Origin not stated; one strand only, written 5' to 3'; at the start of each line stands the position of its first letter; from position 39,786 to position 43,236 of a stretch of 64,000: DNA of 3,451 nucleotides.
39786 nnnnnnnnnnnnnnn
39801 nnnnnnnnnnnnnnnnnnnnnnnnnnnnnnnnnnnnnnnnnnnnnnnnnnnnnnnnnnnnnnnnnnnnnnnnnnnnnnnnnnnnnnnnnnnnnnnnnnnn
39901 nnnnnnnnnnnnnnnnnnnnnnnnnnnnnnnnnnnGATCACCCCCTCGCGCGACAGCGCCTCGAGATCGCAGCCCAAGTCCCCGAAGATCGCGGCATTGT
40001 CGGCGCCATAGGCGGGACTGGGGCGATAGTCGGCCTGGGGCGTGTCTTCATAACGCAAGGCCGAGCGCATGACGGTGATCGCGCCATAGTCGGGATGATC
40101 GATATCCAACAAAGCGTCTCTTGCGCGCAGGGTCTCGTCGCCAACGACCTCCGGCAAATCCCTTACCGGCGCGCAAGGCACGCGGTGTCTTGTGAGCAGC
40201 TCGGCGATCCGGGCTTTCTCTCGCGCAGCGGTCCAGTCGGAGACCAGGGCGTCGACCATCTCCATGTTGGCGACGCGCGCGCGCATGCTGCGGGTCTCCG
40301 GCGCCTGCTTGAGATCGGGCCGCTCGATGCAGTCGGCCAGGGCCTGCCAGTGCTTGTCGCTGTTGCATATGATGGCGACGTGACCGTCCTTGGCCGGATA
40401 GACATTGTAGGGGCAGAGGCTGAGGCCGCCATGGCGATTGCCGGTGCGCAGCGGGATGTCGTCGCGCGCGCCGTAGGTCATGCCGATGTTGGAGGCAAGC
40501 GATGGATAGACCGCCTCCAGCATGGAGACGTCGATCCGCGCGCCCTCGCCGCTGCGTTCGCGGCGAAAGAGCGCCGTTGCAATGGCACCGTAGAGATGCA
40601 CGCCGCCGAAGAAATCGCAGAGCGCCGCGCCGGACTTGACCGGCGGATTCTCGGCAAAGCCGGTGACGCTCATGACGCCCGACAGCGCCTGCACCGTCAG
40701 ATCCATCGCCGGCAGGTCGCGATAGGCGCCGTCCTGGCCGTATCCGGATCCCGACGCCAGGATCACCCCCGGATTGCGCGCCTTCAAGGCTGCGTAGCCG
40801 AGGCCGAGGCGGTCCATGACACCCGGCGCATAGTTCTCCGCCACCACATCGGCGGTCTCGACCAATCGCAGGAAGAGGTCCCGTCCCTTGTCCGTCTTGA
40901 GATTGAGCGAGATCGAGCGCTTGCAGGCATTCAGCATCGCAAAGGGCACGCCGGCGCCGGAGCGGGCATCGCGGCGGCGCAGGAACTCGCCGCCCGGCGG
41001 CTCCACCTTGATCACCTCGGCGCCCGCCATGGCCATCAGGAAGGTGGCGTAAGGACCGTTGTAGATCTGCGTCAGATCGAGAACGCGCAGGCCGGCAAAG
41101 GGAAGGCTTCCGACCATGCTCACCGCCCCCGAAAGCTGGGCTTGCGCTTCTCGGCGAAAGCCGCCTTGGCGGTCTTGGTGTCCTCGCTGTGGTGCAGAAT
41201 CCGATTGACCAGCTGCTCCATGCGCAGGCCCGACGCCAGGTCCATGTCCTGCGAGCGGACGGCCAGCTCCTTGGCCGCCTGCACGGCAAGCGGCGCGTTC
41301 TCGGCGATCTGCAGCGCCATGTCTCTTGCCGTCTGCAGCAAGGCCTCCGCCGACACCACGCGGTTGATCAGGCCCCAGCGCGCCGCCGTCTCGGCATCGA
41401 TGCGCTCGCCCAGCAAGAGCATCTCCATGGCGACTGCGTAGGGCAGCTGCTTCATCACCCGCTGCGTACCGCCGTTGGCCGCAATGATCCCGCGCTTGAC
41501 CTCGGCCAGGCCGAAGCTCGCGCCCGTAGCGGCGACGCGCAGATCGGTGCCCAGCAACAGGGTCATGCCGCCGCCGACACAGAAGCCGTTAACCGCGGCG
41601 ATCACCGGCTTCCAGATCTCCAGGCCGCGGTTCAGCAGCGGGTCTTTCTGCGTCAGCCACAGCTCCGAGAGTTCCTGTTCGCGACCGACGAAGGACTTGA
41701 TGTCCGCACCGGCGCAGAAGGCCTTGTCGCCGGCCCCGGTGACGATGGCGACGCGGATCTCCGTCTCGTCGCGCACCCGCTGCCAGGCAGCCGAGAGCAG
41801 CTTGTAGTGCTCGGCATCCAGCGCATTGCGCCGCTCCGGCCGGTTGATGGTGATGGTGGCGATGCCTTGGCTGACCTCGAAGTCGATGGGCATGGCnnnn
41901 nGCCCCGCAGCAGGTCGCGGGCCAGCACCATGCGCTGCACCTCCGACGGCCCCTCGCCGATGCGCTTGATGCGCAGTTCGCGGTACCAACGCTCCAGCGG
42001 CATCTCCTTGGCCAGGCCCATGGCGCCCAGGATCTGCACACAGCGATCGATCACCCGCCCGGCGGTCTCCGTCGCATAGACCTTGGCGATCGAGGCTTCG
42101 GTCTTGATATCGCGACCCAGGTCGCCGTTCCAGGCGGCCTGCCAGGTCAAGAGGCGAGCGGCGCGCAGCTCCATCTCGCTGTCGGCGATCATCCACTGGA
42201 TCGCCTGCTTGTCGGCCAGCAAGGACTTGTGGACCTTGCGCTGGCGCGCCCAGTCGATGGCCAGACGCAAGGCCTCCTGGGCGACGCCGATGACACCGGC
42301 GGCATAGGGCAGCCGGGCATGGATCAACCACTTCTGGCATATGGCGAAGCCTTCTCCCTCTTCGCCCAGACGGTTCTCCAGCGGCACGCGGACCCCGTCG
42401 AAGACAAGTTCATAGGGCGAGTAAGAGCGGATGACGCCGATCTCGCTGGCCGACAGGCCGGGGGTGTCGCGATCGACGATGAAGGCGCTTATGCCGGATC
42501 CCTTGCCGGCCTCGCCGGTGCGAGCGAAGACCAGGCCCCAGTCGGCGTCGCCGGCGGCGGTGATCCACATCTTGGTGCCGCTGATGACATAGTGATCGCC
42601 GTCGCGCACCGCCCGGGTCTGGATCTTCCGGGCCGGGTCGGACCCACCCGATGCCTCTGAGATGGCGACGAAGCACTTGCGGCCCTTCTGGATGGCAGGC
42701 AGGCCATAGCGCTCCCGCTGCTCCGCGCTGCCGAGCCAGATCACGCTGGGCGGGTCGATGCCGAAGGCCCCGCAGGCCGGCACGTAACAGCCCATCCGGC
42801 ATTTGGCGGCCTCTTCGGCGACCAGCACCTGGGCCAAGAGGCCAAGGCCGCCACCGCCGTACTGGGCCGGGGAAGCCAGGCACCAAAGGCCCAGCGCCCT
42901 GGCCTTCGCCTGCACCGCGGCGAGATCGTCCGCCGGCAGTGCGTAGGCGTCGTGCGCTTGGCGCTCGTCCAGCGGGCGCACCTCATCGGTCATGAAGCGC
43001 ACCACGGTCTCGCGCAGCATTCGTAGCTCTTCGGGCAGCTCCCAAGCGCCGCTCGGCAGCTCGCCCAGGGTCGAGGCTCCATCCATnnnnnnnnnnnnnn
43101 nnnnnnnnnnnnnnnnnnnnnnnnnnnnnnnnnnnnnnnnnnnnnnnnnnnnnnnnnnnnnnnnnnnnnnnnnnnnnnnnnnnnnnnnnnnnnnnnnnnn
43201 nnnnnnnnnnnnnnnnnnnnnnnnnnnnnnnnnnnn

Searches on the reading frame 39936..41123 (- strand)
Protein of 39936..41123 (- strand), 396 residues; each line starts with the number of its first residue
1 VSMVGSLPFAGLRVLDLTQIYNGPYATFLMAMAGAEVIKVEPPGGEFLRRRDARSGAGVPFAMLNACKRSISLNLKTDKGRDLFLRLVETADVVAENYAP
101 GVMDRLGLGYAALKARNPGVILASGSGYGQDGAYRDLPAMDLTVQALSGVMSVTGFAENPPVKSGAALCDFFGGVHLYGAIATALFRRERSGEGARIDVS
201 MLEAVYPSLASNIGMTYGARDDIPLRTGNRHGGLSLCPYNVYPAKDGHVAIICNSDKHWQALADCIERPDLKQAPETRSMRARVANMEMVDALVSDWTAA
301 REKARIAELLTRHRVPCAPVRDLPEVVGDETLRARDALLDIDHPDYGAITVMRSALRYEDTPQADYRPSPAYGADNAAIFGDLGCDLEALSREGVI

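Call 9: search_protein_families(library=pfam, proteins=[window:39936-41123:-])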
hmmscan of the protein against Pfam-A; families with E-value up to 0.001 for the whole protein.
window:39936-41123:- (396 aa): 1 family
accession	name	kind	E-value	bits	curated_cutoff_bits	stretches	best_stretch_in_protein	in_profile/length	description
PF02515.22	CoA_transf_3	-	1e-116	390.5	23.3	1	10-376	2-366/366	CoA-transferase family III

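Call 20: search_protein_families(library=ncbifam, proteins=[window:39936-41123:-], max_evalue=0.01)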
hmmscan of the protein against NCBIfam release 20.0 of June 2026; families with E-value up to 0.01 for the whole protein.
window:39936-41123:- (396 aa): 7 families
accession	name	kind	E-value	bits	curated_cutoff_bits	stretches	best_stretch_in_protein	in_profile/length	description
NF041294.1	Scnl_mescCoAtase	equivalog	3.5e-81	273.3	700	1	11-370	6-370/381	succinyl-CoA:mesaconate CoA-transferase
NF003809.0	PRK05398.1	subfamily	6.5e-75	252.2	442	2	8-205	4-204/416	formyl-CoA transferase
NF008511.0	PRK11430.1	equivalog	2.5e-74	250.7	522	1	8-340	9-340/381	CoA:oxalate CoA-transferase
TIGR03253.1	oxalate_frc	equivalog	1.2e-73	248.2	504.2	1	8-389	3-406/416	formyl-CoA transferase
NF052585.1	SucGlutTfsCaiB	equivalog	3.5e-72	243.2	750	1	7-383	6-388/394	succinate--glutarate CoA-transferase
NF002914.1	PRK03525.1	equivalog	2.4e-38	132.1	413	1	9-390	10-388/400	L-carnitine CoA-transferase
TIGR04253.1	mesacon_CoA_iso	equivalog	3.6e-15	55.9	725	1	10-382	4-382/403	2-methylfumaryl-CoA isomerase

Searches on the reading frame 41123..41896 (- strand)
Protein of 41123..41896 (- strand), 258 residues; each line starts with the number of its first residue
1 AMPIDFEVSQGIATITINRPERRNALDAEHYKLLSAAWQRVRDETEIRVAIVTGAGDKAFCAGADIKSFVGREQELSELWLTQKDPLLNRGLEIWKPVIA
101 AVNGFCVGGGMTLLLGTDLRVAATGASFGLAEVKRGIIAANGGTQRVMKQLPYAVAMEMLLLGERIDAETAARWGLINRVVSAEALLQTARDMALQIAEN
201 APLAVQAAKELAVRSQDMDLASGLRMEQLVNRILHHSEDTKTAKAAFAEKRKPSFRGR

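Call 56: search_protein_families(library=pfam, proteins=[window:41123-41896:-], max_evalue=0.01)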
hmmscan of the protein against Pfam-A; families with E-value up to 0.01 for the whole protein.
window:41123-41896:- (258 aa): 2 families
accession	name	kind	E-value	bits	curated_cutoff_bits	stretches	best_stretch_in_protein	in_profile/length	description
PF00378.25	ECH_1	-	6.7e-65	219.3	27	1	8-257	2-250/251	Enoyl-CoA hydratase/isomerase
PF16113.10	ECH_2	-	2e-31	110.1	27.2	1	13-188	2-179/335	Enoyl-CoA hydratase/isomerase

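Call 58: search_protein_families(library=ncbifam, proteins=[window:41123-41896:-], max_evalue=0.00001)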
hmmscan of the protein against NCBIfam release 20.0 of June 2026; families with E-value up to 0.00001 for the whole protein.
window:41123-41896:- (258 aa): 72 families (the best 25 are shown)
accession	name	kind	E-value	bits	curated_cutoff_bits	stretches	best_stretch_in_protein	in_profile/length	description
NF051848.1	EnCoAHydtEchA19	equivalog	9.3e-77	258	400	1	9-258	7-258/258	enoyl-CoA hydratase EchA19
NF006100.0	PRK08252.1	subfamily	1e-66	225.2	282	1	6-258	7-254/254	crotonase/enoyl-CoA hydratase family protein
NF042430.2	EnCoAhydt_DpgD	equivalog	1.7e-63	214.5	400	1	9-257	4-257/258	enoyl-CoA-hydratase DpgD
NF005864.0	PRK07799.1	equivalog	5.4e-62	209.4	316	1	13-257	19-265/266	crotonase/enoyl-CoA hydratase family protein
NF006007.0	PRK08138.1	subfamily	1e-59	202.1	355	1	9-258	15-261/261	enoyl-CoA hydratase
NF005802.0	PRK07657.1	equivalog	1.9e-58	198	363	1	8-257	10-259/260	enoyl-CoA hydratase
NF007239.0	PRK09674.1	equivalog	7.4e-58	196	371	1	8-258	10-257/257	2,3-dehydroadipyl-CoA hydratase PaaF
NF004475.0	PRK05809.1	subfamily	2.1e-57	194.6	394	1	6-257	8-259/260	short-chain-enoyl-CoA hydratase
NF004781.0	PRK06127.1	subfamily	3.3e-56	190.9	291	1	7-258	16-269/269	enoyl-CoA hydratase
NF002936.2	PRK03580.1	equivalog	4.4e-56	190.1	500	1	11-258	12-261/261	crotonobetainyl-CoA hydratase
NF005126.0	PRK06563.1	subfamily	1.8e-54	184.9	261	1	4-258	9-263/263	crotonase/enoyl-CoA hydratase family protein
NF005073.0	PRK06495.1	subfamily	5.8e-53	179.8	296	1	4-258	6-257/257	enoyl-CoA hydratase/isomerase family protein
NF005803.0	PRK07658.1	equivalog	2.8e-52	177.7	313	1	5-258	5-257/257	enoyl-CoA hydratase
NF004517.0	PRK05862.1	equivalog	3.7e-51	174.1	396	1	7-257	9-256/257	enoyl-CoA hydratase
NF006699.0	PRK09245.1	subfamily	1.7e-50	171.7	354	1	4-258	5-266/266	crotonase/enoyl-CoA hydratase family protein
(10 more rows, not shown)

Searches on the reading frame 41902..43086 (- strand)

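Call 9: search_protein_families(library=pfam, proteins=[window:41902-43086:-])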
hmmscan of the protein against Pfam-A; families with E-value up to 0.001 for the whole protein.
window:41902-43086:- (395 aa): 4 families
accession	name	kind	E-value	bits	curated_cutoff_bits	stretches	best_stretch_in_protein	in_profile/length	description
PF00441.29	Acyl-CoA_dh_1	-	1e-45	156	22.4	1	244-392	1-149/150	Acyl-CoA dehydrogenase, C-terminal domain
PF08028.16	Acyl-CoA_dh_2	-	5.1e-19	69.3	22.7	1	262-373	4-125/134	Acyl-CoA dehydrogenase, C-terminal domain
PF02770.24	Acyl-CoA_dh_M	-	6.5e-19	68.3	33.3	1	141-231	3-96/97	Acyl-CoA dehydrogenase, middle domain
PF02771.21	Acyl-CoA_dh_N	-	4.8e-17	62.8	22.9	1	19-133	2-110/113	Acyl-CoA dehydrogenase, N-terminal domain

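Call 58: search_protein_families(library=ncbifam, proteins=[window:41902-43086:-], max_evalue=0.00001)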
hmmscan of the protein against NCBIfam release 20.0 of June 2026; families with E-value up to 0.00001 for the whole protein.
window:41902-43086:- (395 aa): 18 families
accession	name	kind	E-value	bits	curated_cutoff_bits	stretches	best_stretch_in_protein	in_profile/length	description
NF042972.1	AcrlCoAredClosAcrC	equivalog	4.8e-74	249.3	640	1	17-393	5-377/378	acryloyl-CoA reductase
NF045552.1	GlutCoADH_Des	equivalog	3.4e-60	204.3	470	1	15-393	3-380/387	glutaryl-CoA dehydrogenase Acd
NF058590.1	AcCoDHFadEBacil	equivalog_domain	6.4e-58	196.7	600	1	16-394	20-412/586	acyl-CoA dehydrogenase FadE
NF042439.1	SulpropCoADesulf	equivalog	3.7e-56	190.5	600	1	64-393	35-371/379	3-sulfinopropanoyl-CoA desulfinase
NF043006.1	CyhCrbnylCoADH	equivalog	5.7e-56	190.1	650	1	19-392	6-375/380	cyclohexane-1-carbonyl-CoA dehydrogenase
NF008997.0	PRK12341.1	equivalog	4.5e-49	167.5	537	1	16-394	4-378/382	acyl-CoA dehydrogenase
NF053553.1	prodigi_MBC_PigA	equivalog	2.3e-45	155.4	500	1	22-392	10-379/381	prodigiosin MBC biosynthesis dehydrogenase PigA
NF045652.1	ProlPCPDhRedW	equivalog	1.8e-44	152.1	650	1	20-392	3-373/376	L-prolyl-[peptidyl-carrier protein] dehydrogenase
TIGR03207.1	cyc_hxne_CoA_dh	equivalog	2.1e-42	145.2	575.35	1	19-391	3-370/372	cyclohexanecarboxyl-CoA dehydrogenase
NF002885.1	PRK03354.1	equivalog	1.8e-34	119.4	540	1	64-394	48-375/378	crotonobetainyl-CoA dehydrogenase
TIGR03204.1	pimC_large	equivalog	5.4e-27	94.7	623.85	1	23-340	10-326/395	pimeloyl-CoA dehydrogenase large subunit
NF052270.1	Staph_DH_FadE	equivalog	4.4e-25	88.3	600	1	115-392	117-393/400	acyl-CoA dehydrogenase FadE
TIGR03203.1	pimD_small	equivalog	6.2e-18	65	652.7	1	16-373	3-357/378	pimeloyl-CoA dehydrogenase small subunit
NF037942.1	ac_ACP_DH_MbtN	equivalog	9.6e-15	54.2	700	1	139-386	112-359/376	mycobactin biosynthesis acyl-ACP dehydrogenase MbtN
NF049984.1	Rv1679_FadE16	equivalog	1e-14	54.6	600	1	57-373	29-346/371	Rv1679 family acyl-CoA dehydrogenase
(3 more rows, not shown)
